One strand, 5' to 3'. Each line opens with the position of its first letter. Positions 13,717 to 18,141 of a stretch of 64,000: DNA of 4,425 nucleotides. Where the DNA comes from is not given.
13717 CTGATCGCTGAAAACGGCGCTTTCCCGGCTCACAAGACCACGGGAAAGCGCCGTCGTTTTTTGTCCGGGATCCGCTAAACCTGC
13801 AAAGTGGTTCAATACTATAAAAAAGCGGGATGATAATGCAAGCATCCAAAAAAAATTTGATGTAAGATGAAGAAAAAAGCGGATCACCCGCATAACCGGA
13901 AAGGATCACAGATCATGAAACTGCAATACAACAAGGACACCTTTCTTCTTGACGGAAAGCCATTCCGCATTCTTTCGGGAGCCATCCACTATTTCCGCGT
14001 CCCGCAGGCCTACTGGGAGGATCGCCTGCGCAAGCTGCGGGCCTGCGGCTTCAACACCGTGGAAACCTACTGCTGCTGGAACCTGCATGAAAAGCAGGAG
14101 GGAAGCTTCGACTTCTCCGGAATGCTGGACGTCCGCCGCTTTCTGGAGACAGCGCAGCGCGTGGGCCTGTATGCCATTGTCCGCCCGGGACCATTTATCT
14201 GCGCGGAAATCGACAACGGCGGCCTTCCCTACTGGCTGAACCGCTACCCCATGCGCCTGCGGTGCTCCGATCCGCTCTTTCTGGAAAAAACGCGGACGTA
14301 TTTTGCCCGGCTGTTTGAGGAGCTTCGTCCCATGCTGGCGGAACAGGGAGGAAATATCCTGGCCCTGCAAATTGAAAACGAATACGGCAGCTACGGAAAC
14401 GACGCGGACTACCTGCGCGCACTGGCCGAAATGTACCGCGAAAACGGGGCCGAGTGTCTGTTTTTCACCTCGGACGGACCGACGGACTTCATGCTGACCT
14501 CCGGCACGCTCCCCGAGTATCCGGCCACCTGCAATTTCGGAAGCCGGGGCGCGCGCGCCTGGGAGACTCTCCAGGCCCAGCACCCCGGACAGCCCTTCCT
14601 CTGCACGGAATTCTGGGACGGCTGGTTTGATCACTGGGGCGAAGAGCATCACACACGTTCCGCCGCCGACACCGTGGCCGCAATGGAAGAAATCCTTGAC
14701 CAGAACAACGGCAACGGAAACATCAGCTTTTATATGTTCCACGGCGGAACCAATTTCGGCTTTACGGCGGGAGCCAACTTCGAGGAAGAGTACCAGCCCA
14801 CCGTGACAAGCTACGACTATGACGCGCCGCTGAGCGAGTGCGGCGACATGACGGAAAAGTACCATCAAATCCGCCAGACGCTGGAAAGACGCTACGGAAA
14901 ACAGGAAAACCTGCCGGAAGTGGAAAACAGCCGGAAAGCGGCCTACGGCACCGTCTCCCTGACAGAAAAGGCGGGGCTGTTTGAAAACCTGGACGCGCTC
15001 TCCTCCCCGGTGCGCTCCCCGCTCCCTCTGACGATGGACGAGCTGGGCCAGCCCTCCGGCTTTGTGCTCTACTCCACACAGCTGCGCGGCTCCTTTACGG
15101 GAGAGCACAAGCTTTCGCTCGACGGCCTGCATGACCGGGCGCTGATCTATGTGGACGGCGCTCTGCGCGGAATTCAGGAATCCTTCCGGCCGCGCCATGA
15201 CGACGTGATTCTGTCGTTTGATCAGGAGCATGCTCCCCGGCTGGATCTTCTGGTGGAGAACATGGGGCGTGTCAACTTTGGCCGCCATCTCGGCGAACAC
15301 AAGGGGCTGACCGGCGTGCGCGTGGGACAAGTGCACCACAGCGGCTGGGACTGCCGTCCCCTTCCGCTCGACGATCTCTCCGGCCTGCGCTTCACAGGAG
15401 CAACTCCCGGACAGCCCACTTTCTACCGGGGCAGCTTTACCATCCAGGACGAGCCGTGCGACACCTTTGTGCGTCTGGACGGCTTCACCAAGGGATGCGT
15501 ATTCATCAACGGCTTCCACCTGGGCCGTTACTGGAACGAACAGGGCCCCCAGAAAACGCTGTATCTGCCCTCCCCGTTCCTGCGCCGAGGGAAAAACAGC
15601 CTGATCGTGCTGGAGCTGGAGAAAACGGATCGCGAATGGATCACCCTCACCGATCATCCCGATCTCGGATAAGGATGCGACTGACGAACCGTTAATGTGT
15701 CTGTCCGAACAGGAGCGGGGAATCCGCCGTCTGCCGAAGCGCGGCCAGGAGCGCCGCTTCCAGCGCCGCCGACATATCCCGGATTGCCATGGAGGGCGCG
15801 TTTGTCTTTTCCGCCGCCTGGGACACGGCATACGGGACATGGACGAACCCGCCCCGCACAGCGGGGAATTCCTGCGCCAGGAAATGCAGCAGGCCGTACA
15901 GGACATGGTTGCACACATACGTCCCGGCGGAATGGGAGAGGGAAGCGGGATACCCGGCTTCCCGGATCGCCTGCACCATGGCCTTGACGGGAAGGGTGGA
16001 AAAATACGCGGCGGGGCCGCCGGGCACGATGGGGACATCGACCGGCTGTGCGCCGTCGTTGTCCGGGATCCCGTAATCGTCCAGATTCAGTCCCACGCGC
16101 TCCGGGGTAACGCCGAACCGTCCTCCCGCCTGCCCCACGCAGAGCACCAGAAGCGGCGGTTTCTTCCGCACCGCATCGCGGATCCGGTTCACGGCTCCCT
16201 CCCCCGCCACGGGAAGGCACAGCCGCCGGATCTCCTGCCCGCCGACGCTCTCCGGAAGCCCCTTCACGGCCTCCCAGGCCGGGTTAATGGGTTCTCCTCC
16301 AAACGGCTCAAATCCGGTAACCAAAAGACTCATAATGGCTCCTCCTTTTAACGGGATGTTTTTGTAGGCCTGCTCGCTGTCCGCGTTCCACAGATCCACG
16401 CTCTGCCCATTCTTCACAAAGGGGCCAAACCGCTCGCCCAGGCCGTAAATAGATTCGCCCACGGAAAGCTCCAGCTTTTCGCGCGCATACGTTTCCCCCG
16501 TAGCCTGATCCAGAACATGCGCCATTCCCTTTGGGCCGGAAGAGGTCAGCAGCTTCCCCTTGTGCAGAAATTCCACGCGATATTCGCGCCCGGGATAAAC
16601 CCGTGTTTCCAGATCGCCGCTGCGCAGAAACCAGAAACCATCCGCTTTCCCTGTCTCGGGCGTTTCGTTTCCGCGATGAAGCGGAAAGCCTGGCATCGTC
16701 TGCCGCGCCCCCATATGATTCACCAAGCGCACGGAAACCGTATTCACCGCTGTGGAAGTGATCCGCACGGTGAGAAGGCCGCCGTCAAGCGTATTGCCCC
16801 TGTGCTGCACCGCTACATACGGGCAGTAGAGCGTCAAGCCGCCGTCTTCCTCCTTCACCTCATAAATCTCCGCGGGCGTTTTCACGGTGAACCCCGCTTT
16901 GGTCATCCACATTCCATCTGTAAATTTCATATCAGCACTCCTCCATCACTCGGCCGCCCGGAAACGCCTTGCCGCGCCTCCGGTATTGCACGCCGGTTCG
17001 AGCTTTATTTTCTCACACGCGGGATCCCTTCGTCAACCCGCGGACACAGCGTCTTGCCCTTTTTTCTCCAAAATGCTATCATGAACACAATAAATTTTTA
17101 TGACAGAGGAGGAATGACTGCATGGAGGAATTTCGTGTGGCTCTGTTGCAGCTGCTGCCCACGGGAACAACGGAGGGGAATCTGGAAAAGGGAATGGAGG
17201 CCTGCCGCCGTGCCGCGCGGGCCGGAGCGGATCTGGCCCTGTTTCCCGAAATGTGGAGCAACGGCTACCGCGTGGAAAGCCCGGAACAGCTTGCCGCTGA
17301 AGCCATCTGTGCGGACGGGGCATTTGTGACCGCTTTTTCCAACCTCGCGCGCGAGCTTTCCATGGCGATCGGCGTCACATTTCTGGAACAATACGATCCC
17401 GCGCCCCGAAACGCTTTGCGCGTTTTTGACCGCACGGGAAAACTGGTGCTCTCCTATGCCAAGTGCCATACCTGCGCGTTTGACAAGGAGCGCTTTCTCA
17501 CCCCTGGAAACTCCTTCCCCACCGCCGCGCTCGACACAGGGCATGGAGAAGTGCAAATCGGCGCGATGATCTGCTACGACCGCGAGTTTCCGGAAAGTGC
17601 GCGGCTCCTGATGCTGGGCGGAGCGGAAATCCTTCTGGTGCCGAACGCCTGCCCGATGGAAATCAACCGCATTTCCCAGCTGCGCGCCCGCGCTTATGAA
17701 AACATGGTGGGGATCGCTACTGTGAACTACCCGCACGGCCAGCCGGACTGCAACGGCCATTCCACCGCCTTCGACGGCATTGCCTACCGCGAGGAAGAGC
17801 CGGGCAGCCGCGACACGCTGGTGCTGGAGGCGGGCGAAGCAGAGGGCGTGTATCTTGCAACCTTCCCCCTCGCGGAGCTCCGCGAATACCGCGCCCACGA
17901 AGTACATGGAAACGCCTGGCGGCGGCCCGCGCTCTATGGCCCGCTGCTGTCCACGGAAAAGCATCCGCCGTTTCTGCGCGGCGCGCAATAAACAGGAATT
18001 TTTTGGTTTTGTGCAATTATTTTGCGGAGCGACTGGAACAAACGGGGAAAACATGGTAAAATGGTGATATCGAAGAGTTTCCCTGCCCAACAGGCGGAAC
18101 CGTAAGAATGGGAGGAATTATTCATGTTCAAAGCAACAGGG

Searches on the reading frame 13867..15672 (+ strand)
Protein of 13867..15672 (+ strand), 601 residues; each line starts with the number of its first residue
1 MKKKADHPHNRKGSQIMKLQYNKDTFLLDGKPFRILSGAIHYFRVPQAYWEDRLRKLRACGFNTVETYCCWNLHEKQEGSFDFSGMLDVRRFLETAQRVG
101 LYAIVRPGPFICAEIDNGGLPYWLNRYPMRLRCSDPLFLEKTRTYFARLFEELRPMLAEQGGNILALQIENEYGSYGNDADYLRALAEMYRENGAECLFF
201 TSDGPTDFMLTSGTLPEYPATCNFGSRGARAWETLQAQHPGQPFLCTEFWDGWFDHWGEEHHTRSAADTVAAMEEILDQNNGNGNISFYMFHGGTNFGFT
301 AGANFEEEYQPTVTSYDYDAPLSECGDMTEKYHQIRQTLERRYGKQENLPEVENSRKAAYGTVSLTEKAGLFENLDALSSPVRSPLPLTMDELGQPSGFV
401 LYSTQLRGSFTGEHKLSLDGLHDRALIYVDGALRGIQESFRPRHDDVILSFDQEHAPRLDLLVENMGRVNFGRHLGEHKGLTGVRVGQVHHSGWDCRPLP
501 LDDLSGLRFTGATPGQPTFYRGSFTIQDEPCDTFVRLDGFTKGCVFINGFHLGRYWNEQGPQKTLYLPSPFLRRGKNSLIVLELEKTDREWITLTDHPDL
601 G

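Call 42: search_protein_families(library=pfam, proteins=[window:13867-15672:+], max_evalue=0.00001)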
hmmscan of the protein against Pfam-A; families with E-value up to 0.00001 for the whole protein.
window:13867-15672:+ (601 aa): 4 families
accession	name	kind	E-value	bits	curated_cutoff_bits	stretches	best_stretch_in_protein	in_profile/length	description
PF01301.25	Glyco_hydro_35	-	7.2e-118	394.2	27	1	25-340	1-317/319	Glycosyl hydrolases family 35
PF21317.3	BetaGal_ABD_1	-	5.2e-27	94.5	27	1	387-499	1-112/113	Beta-galactosidase, first all-beta domain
PF21467.3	BetaGal_gal-bd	-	1.9e-24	86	27.3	1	517-577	1-62/62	Beta-galactosidase, galactose-binding domain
PF02449.21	Glyco_hydro_42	-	9e-08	32.3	21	1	44-132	6-85/376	Beta-galactosidase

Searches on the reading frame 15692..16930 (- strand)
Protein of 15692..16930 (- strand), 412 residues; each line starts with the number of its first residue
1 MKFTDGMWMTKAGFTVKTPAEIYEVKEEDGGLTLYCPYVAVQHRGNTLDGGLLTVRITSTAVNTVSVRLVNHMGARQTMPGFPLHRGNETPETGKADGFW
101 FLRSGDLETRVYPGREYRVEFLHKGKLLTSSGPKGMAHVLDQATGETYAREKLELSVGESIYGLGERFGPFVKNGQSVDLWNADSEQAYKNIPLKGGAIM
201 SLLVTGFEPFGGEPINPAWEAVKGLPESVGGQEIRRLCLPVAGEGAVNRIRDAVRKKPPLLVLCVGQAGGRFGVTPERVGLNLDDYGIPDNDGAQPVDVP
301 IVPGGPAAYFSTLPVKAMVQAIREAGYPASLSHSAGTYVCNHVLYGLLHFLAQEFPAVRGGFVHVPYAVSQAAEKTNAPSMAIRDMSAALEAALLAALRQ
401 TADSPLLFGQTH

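Call 42: search_protein_families(library=pfam, proteins=[window:15692-16930:-], max_evalue=0.00001)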
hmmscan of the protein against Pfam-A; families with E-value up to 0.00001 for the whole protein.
window:15692-16930:- (412 aa): 2 families
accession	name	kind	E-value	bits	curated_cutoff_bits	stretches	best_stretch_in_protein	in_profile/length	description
PF01470.22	Peptidase_C15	-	2.3e-68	230.7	22.7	1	200-400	1-204/204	Pyroglutamyl peptidase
PF13802.12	Gal_mutarotas_2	-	9e-15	55.8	27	1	55-194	2-161/184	Glycosyl hydrolase 31 N-terminal galactose mutarotase-like domain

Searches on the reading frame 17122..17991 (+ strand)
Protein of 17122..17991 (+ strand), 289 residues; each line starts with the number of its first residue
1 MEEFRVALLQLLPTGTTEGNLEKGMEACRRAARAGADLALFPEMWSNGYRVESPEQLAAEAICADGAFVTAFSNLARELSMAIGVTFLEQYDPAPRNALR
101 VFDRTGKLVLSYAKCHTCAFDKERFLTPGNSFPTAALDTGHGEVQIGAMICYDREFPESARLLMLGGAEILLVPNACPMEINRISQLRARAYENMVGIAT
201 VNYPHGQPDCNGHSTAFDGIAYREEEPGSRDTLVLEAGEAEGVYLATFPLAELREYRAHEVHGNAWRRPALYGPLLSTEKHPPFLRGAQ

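Call 42: search_protein_families(library=pfam, proteins=[window:17122-17991:+], max_evalue=0.00001)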
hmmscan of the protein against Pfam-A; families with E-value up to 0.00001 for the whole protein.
window:17122-17991:+ (289 aa): 1 family
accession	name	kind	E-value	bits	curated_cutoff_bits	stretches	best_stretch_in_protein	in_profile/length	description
PF00795.27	CN_hydrolase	-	4.2e-34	118.5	23.2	1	5-215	1-222/256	Carbon-nitrogen hydrolase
